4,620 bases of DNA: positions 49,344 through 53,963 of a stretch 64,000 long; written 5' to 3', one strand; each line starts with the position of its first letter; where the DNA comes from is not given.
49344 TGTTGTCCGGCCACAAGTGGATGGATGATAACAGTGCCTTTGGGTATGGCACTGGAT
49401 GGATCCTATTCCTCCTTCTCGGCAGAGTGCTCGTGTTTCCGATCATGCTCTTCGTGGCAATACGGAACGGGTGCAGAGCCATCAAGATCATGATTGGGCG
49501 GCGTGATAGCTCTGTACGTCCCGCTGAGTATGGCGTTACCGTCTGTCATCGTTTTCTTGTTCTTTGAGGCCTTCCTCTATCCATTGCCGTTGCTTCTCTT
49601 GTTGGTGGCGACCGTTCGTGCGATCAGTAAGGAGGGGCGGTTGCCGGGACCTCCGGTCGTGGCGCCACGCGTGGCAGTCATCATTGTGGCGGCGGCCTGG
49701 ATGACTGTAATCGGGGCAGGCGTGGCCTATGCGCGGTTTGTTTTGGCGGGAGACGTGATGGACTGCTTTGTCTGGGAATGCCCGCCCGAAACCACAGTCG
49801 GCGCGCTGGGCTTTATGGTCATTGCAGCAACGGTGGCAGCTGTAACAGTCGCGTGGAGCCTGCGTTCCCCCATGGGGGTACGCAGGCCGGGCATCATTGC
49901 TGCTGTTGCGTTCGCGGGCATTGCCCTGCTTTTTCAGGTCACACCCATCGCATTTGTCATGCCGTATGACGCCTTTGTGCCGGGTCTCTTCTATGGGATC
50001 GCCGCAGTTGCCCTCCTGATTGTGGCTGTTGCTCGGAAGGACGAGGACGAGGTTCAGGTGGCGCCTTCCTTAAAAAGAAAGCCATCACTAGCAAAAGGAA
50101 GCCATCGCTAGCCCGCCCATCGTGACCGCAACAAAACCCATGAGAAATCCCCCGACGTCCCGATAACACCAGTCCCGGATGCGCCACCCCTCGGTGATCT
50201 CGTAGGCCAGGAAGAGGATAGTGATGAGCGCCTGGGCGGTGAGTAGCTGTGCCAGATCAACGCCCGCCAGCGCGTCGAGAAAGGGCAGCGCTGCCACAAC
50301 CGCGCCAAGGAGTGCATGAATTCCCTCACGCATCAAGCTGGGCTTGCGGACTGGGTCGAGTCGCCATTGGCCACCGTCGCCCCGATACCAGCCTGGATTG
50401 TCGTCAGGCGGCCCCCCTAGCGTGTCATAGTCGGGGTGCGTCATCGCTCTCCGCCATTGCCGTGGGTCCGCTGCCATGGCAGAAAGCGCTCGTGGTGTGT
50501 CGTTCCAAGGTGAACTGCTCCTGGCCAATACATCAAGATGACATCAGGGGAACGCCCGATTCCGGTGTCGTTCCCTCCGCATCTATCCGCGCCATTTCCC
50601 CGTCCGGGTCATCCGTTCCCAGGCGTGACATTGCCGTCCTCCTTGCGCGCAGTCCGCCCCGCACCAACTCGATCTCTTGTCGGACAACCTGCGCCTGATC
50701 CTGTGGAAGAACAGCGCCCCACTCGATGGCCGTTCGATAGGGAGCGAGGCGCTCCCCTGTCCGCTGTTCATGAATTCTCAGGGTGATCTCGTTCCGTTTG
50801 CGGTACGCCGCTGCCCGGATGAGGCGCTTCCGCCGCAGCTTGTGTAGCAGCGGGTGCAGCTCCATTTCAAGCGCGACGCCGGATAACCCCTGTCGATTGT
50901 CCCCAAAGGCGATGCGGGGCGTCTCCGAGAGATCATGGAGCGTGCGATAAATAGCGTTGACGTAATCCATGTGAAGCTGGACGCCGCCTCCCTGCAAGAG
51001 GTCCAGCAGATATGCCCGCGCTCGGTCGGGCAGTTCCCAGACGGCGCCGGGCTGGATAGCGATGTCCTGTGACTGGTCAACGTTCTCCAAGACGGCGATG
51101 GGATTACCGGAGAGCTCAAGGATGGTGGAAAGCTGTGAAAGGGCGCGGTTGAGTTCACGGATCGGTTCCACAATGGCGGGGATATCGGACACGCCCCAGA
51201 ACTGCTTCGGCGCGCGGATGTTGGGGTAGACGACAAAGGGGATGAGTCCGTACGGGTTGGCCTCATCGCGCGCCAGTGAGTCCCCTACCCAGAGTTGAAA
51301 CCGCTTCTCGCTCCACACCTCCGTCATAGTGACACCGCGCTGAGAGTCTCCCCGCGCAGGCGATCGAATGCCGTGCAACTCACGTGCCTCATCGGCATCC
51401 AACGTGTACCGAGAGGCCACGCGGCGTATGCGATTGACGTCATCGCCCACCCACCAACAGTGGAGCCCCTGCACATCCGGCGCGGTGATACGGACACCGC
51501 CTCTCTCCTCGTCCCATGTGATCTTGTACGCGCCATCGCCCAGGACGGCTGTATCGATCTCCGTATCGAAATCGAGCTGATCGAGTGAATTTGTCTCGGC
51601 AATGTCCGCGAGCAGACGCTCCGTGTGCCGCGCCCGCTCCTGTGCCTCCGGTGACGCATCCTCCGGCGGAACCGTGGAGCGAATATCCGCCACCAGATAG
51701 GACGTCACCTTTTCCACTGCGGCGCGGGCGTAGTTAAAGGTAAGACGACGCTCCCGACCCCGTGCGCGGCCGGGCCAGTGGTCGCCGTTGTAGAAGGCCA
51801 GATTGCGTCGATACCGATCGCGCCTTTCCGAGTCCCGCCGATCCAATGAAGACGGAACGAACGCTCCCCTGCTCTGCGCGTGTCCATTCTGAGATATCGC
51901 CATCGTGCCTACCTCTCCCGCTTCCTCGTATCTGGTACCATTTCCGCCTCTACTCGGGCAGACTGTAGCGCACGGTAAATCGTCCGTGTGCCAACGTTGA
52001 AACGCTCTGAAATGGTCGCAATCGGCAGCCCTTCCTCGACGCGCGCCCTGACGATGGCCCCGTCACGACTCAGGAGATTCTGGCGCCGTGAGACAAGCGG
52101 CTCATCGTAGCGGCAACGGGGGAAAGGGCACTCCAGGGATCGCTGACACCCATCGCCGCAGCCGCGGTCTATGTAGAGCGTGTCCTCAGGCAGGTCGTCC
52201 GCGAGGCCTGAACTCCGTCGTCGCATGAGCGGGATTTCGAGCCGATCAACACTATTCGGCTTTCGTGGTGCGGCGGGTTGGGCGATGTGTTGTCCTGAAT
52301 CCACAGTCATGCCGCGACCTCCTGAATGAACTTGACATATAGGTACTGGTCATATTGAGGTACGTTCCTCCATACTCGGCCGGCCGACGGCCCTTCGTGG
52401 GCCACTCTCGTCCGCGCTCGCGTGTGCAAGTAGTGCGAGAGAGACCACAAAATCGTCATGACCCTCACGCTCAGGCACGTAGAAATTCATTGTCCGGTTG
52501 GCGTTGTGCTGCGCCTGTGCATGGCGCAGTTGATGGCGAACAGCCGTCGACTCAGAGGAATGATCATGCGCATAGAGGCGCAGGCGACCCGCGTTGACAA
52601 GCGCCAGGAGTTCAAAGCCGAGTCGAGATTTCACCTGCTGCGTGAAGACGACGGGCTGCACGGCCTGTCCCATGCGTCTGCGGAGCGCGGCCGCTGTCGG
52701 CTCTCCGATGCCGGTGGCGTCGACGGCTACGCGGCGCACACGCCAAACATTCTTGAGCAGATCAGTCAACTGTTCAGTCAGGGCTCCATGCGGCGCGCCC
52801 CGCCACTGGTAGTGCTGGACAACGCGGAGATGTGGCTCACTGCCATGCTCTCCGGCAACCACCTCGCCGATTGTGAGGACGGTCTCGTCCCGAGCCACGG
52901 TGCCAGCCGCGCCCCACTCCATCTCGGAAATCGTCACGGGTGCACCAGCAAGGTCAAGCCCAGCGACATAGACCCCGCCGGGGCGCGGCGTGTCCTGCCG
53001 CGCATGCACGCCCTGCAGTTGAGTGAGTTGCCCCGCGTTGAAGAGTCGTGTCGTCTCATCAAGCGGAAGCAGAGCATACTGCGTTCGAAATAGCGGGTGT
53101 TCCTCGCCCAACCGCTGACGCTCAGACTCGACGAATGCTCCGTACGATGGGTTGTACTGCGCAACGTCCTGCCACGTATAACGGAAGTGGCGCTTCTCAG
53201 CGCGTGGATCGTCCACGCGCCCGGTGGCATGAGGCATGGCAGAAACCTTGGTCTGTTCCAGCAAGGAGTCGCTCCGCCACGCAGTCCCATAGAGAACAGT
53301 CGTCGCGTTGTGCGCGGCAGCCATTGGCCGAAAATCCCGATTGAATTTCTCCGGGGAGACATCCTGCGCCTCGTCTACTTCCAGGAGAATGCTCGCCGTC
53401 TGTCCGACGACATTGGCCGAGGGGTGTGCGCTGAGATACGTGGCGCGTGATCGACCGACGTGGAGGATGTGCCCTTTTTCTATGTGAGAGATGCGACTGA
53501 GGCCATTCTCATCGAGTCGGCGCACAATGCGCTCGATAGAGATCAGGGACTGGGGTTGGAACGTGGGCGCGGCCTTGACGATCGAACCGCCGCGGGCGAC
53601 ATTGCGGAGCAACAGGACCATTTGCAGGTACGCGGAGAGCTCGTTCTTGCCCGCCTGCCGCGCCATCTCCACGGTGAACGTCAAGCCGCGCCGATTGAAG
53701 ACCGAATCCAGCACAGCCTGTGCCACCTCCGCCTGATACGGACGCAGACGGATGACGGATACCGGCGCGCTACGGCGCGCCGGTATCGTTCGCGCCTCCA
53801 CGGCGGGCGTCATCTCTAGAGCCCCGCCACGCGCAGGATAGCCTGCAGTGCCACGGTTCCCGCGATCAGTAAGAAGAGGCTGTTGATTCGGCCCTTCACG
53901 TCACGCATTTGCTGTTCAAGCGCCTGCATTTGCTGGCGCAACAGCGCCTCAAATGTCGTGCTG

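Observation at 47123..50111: Duplicated cassette: conserved 187-bp leader (consensus promoter + RBS-sequestering hairpin) driving a secreted Cys/Trp-rich protein plus a polytopic membrane protein; second copy decayed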

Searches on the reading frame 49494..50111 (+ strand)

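Call 9: search_protein_families(library=pfam, proteins=[window:49494-50111:+], max_evalue=0.1)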
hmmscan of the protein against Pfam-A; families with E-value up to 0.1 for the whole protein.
window:49494-50111:+ (205 aa): 1 family
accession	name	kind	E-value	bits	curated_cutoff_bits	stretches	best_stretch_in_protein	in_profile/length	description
PF11992.13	TgpA_N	-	0.0041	16.6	30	1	20-193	12-154/333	TgpA N-terminal domain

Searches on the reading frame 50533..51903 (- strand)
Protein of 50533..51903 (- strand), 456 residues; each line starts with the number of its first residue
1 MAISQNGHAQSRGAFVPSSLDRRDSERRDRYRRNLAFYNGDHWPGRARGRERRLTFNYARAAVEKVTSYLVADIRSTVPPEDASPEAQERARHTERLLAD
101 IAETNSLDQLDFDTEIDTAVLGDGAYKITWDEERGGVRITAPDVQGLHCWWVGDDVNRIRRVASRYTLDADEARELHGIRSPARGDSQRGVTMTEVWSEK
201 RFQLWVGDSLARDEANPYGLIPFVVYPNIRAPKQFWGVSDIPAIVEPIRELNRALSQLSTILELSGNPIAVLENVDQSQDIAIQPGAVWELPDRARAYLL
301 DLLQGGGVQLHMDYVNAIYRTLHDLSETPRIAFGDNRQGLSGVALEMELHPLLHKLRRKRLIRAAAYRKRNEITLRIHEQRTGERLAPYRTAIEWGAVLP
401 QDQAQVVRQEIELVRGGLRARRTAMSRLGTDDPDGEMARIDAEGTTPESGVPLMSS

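Call 9: search_protein_families(library=pfam, proteins=[window:50533-51903:-], max_evalue=0.1)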
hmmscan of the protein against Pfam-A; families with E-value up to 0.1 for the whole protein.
window:50533-51903:- (456 aa): 3 families
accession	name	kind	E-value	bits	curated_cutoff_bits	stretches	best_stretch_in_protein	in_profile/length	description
PF05133.19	SPP1_portal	-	3.1e-12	46.6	25.5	1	22-444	6-410/416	Phage portal protein, SPP1 Gp6-like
PF16510.12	P22_portal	-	1.2e-05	24.4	26.1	1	23-185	10-184/594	Phage P22-like portal protein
PF22773.1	Myo1_CA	-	0.043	14.3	27.5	0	418-436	12-29/32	Myosin-1, central acidic domain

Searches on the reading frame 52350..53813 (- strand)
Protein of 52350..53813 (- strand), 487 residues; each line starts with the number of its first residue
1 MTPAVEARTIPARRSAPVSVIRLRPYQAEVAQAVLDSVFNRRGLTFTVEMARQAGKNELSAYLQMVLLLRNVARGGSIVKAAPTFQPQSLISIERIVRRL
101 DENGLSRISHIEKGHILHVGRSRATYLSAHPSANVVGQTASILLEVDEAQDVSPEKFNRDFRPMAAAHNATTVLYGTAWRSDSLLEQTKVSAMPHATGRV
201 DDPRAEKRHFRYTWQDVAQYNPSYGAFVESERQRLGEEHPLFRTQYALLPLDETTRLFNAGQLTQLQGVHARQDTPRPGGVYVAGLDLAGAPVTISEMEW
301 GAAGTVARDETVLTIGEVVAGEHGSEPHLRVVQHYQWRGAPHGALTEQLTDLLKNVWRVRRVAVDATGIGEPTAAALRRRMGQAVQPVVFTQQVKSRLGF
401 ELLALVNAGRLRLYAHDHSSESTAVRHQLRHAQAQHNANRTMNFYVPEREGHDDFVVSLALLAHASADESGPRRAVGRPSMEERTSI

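Call 9: search_protein_families(library=pfam, proteins=[window:52350-53813:-], max_evalue=0.1)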
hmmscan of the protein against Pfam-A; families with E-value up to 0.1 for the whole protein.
window:52350-53813:- (487 aa): 1 family
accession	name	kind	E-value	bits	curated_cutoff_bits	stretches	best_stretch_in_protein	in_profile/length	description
PF17289.8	Terminase_6C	-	5.2e-06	26.9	22.6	1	329-458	26-147/155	Terminase RNaseH-like domain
